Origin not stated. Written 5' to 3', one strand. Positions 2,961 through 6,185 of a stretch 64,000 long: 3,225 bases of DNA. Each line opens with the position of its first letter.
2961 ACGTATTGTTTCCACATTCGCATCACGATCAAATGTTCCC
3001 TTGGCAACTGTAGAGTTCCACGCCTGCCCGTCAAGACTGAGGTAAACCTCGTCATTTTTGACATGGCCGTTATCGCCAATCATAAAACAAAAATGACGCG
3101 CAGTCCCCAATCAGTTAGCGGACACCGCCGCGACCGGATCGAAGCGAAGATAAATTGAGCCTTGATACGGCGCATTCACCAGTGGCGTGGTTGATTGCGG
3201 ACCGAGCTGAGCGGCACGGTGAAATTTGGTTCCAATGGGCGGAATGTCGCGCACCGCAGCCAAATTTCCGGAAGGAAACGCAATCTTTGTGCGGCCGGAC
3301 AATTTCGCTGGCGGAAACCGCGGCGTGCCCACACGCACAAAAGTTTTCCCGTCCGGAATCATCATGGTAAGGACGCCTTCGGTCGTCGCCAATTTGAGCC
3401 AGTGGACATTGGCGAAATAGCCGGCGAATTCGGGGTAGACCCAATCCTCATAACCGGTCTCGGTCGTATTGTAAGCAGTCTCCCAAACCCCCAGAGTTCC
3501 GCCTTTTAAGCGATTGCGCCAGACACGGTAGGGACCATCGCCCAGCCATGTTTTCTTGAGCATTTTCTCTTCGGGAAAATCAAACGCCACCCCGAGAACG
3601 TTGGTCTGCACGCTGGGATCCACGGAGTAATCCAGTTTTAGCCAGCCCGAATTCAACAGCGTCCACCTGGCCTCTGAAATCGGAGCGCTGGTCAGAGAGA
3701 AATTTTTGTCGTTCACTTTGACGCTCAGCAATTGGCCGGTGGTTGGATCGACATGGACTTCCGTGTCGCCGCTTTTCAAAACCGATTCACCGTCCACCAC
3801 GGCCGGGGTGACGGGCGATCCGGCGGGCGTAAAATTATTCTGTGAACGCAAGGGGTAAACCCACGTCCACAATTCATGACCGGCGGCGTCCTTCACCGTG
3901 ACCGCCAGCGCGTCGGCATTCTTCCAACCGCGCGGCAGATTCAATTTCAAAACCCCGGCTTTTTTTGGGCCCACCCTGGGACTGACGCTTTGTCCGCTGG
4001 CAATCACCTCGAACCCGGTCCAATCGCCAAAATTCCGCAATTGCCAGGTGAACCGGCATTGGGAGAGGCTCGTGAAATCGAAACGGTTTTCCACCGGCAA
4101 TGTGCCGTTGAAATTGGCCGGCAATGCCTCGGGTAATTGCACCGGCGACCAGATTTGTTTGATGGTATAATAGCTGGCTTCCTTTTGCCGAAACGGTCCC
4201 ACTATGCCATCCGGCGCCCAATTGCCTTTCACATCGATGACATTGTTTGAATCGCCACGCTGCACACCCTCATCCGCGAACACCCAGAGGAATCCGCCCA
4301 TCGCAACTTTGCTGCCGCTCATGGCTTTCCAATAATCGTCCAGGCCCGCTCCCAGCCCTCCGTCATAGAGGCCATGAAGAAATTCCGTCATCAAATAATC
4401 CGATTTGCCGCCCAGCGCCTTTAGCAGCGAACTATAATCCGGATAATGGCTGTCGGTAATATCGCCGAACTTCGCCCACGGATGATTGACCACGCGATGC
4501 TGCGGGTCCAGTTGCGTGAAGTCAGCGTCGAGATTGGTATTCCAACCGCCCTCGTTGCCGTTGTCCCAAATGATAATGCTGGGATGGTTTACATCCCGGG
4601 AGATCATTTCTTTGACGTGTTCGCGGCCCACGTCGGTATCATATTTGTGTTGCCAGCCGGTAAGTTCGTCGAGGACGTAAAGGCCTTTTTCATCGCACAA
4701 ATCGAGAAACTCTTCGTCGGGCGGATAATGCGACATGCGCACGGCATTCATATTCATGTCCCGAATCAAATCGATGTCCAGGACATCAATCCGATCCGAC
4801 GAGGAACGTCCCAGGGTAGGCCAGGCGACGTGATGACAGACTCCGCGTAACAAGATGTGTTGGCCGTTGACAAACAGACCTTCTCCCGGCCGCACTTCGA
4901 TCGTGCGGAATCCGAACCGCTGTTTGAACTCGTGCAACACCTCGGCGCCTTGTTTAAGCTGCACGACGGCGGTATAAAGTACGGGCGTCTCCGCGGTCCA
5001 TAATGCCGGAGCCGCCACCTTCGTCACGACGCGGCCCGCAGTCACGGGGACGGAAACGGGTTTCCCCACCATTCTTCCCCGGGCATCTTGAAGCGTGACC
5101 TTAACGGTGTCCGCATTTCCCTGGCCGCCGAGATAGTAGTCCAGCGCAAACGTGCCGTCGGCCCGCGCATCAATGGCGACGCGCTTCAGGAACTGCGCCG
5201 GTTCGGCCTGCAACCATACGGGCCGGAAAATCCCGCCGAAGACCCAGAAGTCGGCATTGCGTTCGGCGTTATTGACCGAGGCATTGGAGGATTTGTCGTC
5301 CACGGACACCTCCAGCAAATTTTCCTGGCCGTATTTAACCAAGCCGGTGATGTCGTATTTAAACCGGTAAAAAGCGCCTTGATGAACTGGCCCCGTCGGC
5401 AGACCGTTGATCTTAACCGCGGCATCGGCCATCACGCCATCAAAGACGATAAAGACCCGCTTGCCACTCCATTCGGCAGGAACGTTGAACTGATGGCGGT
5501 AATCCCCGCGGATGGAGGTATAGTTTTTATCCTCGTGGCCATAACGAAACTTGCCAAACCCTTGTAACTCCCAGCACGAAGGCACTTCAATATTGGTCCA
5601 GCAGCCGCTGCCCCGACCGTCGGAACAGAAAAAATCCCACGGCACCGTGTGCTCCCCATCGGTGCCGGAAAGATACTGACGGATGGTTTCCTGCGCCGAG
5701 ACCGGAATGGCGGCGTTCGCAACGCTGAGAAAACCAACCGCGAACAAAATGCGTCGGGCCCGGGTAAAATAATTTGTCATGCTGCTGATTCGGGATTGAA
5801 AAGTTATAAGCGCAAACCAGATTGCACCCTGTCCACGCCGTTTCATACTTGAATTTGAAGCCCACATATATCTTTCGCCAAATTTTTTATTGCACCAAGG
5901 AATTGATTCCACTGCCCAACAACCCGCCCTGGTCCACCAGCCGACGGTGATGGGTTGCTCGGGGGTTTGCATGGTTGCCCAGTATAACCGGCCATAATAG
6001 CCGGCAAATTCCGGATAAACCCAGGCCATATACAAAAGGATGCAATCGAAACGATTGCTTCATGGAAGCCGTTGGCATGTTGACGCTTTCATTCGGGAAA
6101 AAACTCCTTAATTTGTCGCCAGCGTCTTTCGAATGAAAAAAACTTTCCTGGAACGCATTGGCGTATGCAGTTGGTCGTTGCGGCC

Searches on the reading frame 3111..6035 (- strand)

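Call 70: search_protein_families(library=pfam, max_evalue=0.00001, proteins=[window:3111-6035:-])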
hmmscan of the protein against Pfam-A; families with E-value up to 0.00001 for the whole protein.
window:3111-6035:- (974 aa): 4 families
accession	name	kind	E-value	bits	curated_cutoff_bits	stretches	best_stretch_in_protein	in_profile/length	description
PF02836.23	Glyco_hydro_2_C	-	4.3e-30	105.3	21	1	385-599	6-255/302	Glycosyl hydrolases family 2, TIM barrel domain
PF02837.24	Glyco_hydro_2_N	-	4.5e-15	56.4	28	1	148-279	33-169/169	Glycosyl hydrolases family 2, sugar binding domain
PF00703.27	Glyco_hydro_2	-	3.8e-10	41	23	1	316-377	43-109/109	Glycosyl hydrolases family 2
PF22666.2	Glyco_hydro_2_N2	-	9.3e-08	32.7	27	1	178-259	51-131/167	Glycosyl hydrolase 2 galactose-binding domain-like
